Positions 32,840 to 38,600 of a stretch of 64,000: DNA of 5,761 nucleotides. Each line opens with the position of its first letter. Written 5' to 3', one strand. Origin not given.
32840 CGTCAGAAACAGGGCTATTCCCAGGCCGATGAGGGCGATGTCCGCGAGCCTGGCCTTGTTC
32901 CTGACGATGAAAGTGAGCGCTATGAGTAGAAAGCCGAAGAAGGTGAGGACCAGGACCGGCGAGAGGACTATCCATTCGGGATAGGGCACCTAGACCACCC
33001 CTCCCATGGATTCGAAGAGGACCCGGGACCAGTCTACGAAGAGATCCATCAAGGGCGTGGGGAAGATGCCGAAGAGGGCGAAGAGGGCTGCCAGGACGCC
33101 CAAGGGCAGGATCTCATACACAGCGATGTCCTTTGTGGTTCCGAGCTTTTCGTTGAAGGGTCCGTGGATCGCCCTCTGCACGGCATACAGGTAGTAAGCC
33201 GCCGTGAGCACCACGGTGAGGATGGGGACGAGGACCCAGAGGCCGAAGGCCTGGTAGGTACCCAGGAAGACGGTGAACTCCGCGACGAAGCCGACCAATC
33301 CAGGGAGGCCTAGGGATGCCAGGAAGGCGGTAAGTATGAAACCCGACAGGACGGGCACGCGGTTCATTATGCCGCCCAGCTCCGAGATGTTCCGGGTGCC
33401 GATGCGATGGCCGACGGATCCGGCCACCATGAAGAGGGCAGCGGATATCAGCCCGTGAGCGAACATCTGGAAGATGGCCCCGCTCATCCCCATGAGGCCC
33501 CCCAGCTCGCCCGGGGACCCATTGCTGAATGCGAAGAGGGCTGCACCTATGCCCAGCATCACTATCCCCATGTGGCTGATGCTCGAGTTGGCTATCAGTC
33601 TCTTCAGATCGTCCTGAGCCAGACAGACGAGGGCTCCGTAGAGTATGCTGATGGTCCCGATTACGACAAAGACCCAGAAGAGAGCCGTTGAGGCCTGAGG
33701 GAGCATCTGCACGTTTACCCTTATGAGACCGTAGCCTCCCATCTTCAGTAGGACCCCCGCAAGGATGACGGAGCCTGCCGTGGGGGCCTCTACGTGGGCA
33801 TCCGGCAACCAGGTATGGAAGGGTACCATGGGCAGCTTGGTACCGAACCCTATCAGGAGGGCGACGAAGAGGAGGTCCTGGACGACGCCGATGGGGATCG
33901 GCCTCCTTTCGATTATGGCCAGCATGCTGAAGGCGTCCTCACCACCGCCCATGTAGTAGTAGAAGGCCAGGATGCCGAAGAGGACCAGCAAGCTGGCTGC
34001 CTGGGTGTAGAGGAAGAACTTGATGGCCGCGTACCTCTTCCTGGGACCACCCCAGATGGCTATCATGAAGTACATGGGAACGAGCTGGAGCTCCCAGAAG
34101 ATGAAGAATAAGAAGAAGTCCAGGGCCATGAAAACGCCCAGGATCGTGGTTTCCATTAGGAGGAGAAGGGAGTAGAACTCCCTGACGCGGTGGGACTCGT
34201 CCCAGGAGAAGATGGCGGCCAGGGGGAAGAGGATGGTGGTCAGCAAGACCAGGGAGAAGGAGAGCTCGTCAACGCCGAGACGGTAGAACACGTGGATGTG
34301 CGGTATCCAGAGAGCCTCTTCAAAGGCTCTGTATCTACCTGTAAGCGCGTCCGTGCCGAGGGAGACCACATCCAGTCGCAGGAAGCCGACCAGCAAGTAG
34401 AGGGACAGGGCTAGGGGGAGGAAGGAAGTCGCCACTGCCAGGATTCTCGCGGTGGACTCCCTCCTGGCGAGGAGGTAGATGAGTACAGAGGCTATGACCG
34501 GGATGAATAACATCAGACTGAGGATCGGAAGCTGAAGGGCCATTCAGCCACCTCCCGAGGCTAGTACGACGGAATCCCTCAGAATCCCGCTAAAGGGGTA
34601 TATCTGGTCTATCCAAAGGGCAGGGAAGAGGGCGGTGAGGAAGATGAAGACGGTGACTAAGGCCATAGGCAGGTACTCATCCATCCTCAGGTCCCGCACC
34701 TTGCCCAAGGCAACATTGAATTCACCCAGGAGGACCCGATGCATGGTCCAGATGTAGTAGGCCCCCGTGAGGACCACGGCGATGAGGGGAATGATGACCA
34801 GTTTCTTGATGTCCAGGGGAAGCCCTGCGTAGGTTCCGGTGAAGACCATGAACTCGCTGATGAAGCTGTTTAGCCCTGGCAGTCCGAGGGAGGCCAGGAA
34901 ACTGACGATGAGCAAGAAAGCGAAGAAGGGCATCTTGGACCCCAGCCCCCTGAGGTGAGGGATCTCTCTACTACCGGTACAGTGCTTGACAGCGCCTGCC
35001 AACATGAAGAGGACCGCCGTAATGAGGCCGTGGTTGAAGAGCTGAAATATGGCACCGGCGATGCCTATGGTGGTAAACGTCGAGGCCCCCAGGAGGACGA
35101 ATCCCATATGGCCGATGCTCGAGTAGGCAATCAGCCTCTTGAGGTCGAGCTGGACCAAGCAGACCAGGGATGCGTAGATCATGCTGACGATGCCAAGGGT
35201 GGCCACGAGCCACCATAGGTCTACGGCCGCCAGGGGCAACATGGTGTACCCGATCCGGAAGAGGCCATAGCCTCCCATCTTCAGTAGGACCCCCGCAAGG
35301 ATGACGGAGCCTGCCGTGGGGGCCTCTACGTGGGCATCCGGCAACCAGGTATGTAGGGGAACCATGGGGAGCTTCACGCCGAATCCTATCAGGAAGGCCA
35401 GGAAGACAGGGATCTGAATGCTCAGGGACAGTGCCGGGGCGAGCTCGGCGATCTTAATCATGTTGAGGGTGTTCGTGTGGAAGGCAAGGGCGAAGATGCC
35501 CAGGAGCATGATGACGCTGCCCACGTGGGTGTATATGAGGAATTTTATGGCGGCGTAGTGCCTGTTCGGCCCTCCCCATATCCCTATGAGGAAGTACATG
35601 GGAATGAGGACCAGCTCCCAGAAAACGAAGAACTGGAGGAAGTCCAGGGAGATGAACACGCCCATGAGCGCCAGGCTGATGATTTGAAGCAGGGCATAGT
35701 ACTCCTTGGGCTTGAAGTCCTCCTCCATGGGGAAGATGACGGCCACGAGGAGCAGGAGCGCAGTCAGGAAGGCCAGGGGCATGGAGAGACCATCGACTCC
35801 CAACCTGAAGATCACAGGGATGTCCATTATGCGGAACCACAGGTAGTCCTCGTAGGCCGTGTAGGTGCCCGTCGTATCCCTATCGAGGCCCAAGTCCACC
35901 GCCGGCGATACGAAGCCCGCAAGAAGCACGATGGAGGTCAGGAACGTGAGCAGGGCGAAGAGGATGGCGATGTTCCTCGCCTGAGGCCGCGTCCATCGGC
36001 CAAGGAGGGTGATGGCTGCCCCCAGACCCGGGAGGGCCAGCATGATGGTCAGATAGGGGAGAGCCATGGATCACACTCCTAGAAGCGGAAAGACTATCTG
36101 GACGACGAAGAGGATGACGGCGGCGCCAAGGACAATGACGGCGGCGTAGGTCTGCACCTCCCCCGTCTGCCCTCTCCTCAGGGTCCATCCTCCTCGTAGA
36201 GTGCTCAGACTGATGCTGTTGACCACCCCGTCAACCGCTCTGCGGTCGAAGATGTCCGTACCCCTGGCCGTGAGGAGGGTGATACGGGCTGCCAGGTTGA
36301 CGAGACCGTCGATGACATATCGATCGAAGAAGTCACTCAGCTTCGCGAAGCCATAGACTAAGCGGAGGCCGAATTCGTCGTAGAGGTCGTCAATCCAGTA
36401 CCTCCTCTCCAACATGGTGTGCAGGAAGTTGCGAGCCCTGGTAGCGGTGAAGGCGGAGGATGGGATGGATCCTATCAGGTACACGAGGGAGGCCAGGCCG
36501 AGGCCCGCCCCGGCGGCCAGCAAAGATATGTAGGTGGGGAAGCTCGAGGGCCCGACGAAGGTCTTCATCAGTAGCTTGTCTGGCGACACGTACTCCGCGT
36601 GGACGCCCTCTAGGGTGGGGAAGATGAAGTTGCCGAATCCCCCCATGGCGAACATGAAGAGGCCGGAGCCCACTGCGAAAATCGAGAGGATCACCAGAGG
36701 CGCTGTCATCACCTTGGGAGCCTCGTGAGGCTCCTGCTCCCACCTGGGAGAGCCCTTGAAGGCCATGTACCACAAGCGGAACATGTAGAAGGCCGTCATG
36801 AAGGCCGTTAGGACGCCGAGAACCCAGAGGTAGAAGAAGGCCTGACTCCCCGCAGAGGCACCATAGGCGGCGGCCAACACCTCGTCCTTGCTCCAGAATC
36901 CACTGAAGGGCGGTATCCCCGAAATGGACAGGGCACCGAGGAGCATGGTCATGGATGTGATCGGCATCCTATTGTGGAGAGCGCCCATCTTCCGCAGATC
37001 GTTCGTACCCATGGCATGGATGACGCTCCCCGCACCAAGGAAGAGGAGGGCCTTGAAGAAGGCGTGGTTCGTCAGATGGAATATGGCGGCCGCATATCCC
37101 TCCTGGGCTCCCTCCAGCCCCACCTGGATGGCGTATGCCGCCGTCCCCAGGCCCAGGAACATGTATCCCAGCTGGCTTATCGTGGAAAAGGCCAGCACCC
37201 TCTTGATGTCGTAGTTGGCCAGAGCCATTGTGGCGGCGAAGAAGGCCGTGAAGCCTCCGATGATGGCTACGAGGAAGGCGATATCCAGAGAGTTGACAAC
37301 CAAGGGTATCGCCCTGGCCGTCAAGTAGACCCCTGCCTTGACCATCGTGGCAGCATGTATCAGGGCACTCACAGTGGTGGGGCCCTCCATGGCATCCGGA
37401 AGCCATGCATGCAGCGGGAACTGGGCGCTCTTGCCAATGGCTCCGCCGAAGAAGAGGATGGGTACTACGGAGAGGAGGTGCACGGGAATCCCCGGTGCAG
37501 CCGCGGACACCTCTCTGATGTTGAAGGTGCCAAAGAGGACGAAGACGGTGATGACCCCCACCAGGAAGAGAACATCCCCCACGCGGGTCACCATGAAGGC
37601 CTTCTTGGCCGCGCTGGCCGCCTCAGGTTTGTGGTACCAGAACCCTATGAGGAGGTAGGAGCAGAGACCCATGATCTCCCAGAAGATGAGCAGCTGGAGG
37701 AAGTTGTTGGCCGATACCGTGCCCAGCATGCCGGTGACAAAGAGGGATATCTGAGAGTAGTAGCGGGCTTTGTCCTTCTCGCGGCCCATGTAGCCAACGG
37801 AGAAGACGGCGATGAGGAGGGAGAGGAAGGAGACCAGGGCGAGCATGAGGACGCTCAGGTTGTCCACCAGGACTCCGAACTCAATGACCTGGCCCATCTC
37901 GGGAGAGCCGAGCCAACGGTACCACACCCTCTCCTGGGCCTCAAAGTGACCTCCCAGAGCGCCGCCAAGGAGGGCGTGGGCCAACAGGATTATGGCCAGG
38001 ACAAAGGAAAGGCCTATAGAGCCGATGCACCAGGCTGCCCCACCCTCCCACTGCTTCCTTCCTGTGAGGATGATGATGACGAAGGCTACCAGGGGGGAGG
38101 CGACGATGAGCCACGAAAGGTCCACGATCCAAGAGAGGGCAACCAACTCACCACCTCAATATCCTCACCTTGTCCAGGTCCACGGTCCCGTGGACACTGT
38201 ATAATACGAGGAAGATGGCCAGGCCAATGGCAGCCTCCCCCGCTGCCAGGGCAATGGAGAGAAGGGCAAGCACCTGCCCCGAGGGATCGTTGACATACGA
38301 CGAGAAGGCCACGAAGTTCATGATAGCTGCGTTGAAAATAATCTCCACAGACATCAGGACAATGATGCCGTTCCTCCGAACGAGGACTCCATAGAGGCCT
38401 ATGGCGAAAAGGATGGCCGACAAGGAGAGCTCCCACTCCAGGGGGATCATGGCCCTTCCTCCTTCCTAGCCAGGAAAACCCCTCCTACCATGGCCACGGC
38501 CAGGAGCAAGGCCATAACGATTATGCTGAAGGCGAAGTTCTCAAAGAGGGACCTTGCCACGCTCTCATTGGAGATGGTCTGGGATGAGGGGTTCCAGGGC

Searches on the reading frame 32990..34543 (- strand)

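Call 4: search_protein_families(library=pfam, proteins=[window:32990-34543:-])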
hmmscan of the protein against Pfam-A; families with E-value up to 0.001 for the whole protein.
window:32990-34543:- (517 aa): 1 family
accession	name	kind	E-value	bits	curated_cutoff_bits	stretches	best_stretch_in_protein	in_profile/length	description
PF00361.26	Proton_antipo_M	-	1.1e-71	241.8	21.5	1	140-446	1-293/294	NADH:quinone oxidoreductase/Mrp antiporter, TM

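Call 59: search_protein_families(library=ncbifam, proteins=[window:32990-34543:-], max_evalue=0.00001)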
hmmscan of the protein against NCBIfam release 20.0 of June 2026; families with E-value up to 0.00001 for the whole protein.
window:32990-34543:- (517 aa): 73 families (the best 25 are shown)
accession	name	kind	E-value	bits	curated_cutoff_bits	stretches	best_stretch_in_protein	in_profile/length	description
TIGR01972.1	NDH_I_M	subfamily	1.5e-153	512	263.8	1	8-503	1-476/486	NADH-quinone oxidoreductase subunit M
NF004499.0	PRK05846.1-3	equivalog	2.9e-118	395.7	585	1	4-502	3-477/502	NADH-quinone oxidoreductase subunit M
NF004500.0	PRK05846.1-4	equivalog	1.6e-117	393.4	550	1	4-502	3-495/525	NADH-quinone oxidoreductase subunit M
NF004501.0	PRK05846.1-5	subfamily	5.1e-116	388.3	598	1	4-502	3-476/492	NADH-quinone oxidoreductase subunit M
NF009212.0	PRK12561.1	subfamily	5.2e-115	385.1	645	1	3-502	4-488/531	NAD(P)H-quinone oxidoreductase subunit 4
NF004505.0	PRK05846.2-5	equivalog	4.4e-108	362.2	700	1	7-503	4-475/508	NADH-quinone oxidoreductase subunit M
NF005060.0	PRK06473.1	equivalog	3.9e-104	349.1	747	1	7-499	1-471/500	NADH-quinone oxidoreductase subunit M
NF005611.0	PRK07363.1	equivalog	6.3e-103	345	764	1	7-499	1-471/501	NADH-quinone oxidoreductase subunit M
NF004498.0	PRK05846.1-1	equivalog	1.8e-101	340.5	614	1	7-501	2-488/509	NADH-quinone oxidoreductase subunit M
NF002713.0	PRK02546.1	subfamily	1.6e-99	333.8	827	1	4-485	7-471/533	NAD(P)H-quinone oxidoreductase subunit 4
NF004506.0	PRK05846.2-6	equivalog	1e-96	325.2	789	1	3-502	2-482/493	NADH-quinone oxidoreductase subunit M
NF004503.0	PRK05846.2-2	subfamily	3.9e-86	290.2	720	1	8-504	3-484/490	NADH-quinone oxidoreductase subunit M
NF004502.0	PRK05846.2-1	equivalog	9.8e-80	268.7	791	1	7-500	5-488/500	NADH-quinone oxidoreductase subunit M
NF004504.0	PRK05846.2-3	equivalog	1.1e-76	258.9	785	1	4-500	8-484/499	NADH-quinone oxidoreductase subunit M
NF006240.0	PRK08376.1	subfamily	4.1e-61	207.4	662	1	7-503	6-500/521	putative monovalent cation/H+ antiporter subunit D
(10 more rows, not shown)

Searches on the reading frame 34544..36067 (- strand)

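Call 4: search_protein_families(library=pfam, proteins=[window:34544-36067:-])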
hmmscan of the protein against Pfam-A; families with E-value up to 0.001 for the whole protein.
window:34544-36067:- (507 aa): 1 family
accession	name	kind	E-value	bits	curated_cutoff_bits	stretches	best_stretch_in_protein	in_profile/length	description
PF00361.26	Proton_antipo_M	-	1.5e-75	254.6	21.5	1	140-414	1-277/294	NADH:quinone oxidoreductase/Mrp antiporter, TM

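Call 59: search_protein_families(library=ncbifam, proteins=[window:34544-36067:-], max_evalue=0.00001)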
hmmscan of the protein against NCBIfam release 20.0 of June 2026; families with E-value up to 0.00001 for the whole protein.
window:34544-36067:- (507 aa): 72 families (the best 25 are shown)
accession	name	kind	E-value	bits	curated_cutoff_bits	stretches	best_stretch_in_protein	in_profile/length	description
TIGR01972.1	NDH_I_M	subfamily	6.9e-140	466.9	263.8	1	6-489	1-475/486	NADH-quinone oxidoreductase subunit M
NF004499.0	PRK05846.1-3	equivalog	9.6e-112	374.2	585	1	4-489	5-477/502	NADH-quinone oxidoreductase subunit M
NF009212.0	PRK12561.1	subfamily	4.1e-108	362.4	645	1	2-487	5-486/531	NAD(P)H-quinone oxidoreductase subunit 4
NF005060.0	PRK06473.1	equivalog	4.5e-105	352.2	747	1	6-484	2-469/500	NADH-quinone oxidoreductase subunit M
NF004501.0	PRK05846.1-5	subfamily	4.9e-105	352.1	598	1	3-489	4-476/492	NADH-quinone oxidoreductase subunit M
NF004500.0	PRK05846.1-4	equivalog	1.1e-101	341.1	550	1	2-492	3-498/525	NADH-quinone oxidoreductase subunit M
NF002713.0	PRK02546.1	subfamily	4.3e-96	322.5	827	1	3-482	8-484/533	NAD(P)H-quinone oxidoreductase subunit 4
NF005611.0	PRK07363.1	equivalog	5.2e-96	322.2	764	1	6-485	2-470/501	NADH-quinone oxidoreductase subunit M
NF004506.0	PRK05846.2-6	equivalog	8e-92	309.1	789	1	33-483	40-476/493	NADH-quinone oxidoreductase subunit M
NF004505.0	PRK05846.2-5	equivalog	8.8e-92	308.5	700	1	6-489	5-474/508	NADH-quinone oxidoreductase subunit M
NF004504.0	PRK05846.2-3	equivalog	2e-89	300.9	785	1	31-485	42-482/499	NADH-quinone oxidoreductase subunit M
NF004503.0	PRK05846.2-2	subfamily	1.6e-86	291.5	720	1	82-490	67-483/490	NADH-quinone oxidoreductase subunit M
NF004498.0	PRK05846.1-1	equivalog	2.4e-85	287.3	614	1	9-487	6-487/509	NADH-quinone oxidoreductase subunit M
NF004502.0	PRK05846.2-1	equivalog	1.6e-76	258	791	1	28-485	29-486/500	NADH-quinone oxidoreductase subunit M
NF006240.0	PRK08376.1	subfamily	3.1e-61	207.9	662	1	6-492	7-503/521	putative monovalent cation/H+ antiporter subunit D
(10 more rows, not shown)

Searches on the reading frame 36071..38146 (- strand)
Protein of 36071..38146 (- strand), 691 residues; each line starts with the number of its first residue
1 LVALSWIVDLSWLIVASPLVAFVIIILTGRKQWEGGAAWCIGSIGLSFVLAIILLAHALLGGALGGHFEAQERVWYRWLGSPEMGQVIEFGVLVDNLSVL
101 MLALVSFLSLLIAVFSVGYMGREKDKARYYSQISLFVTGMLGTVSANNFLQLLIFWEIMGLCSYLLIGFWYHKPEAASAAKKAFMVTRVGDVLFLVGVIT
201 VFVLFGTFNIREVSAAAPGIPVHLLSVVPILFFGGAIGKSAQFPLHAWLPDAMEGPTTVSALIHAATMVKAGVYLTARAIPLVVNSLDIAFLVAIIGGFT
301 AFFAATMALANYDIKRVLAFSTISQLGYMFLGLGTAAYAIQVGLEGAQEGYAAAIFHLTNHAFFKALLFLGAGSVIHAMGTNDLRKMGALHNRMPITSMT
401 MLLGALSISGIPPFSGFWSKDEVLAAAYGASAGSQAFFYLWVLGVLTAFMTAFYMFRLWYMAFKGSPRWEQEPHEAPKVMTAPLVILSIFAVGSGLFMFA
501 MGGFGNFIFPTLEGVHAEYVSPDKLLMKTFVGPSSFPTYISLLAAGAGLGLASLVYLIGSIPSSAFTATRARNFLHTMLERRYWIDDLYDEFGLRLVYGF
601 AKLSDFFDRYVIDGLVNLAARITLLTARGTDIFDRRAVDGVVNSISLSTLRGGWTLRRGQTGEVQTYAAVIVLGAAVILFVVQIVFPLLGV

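Call 4: search_protein_families(library=pfam, proteins=[window:36071-38146:-])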
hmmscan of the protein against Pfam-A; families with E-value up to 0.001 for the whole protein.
window:36071-38146:- (691 aa): 2 families
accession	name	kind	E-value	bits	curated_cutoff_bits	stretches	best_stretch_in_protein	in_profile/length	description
PF00361.26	Proton_antipo_M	-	7.8e-79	265.4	21.5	1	146-447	1-290/294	NADH:quinone oxidoreductase/Mrp antiporter, TM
PF00662.26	Proton_antipo_N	-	8.3e-13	48.5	24.5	1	87-130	8-51/51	NADH-Ubiquinone oxidoreductase (complex I), chain 5 N-terminus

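Call 59: search_protein_families(library=ncbifam, proteins=[window:36071-38146:-], max_evalue=0.00001)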
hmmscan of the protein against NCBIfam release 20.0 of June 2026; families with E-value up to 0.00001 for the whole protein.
window:36071-38146:- (691 aa): 74 families (the best 25 are shown)
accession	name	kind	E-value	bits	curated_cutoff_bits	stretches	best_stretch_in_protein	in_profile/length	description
NF005141.0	PRK06590.1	equivalog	1.4e-177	592.4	556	1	9-628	3-581/615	NADH-quinone oxidoreductase subunit L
TIGR01974.1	NDH_I_L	subfamily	3.8e-173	577.8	407.5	1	10-623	2-596/630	NADH-quinone oxidoreductase subunit L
NF040617.1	F420_dehyd_FpoL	exception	1.2e-160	536.4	1050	1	8-626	3-632/669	F420H2 dehydrogenase subunit FpoL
NF005626.0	PRK07376.1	equivalog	1.5e-140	469.6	963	2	6-470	3-461/675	NAD(P)H-quinone oxidoreductase subunit 5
NF005097.0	PRK06525.1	equivalog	5.3e-99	332.1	430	1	38-496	29-473/480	hydrogenase 4 subunit D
NF009285.0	PRK12645.1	equivalog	1.8e-97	327.5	1028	1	72-521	58-514/804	Na+/H+ antiporter subunit A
TIGR00940.1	2a6301s01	subfamily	6.1e-96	322.5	920.45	1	10-522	1-511/793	monovalent cation:proton antiporter subunit A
NF009288.0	PRK12648.1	equivalog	1.4e-94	318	1104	1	13-497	5-470/954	monovalent cation/H+ antiporter subunit A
NF009287.0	PRK12647.1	equivalog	2.4e-93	314.1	937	1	31-530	22-497/773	putative monovalent cation/H+ antiporter subunit A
NF005633.0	PRK07390.1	subfamily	3.8e-90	303.2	676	2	46-627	42-577/613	NAD(P)H-quinone oxidoreductase subunit F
NF009289.0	PRK12649.1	equivalog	3.1e-86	290.4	1117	1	77-515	65-500/789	putative monovalent cation/H+ antiporter subunit A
TIGR01960.1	ndhF3_CO2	subfamily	9.4e-85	285.3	588.7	2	46-627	42-577/606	NAD(P)H dehydrogenase, subunit NdhF3 family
NF009284.0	PRK12644.1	equivalog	3.4e-79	267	962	1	71-500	53-473/975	Na+/H+ antiporter subunit A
NF009290.0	PRK12650.1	equivalog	1.1e-77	261.9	980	1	19-501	11-475/966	DUF4040 family protein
NF009286.0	PRK12646.1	equivalog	4e-77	260.4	1063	1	88-515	70-508/800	DUF4040 family protein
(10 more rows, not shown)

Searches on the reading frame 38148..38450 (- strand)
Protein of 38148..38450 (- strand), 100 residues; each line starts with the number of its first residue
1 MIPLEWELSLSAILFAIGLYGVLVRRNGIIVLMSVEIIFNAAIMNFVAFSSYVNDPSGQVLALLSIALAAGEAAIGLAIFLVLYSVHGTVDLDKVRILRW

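Call 4: search_protein_families(library=pfam, proteins=[window:38148-38450:-])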
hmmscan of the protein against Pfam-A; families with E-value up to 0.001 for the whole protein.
window:38148-38450:- (100 aa): 1 family
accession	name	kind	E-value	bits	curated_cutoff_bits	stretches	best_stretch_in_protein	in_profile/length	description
PF00420.29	Oxidored_q2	-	3.4e-28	97.7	26.1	1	10-100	5-95/95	NADH-ubiquinone/plastoquinone oxidoreductase chain 4L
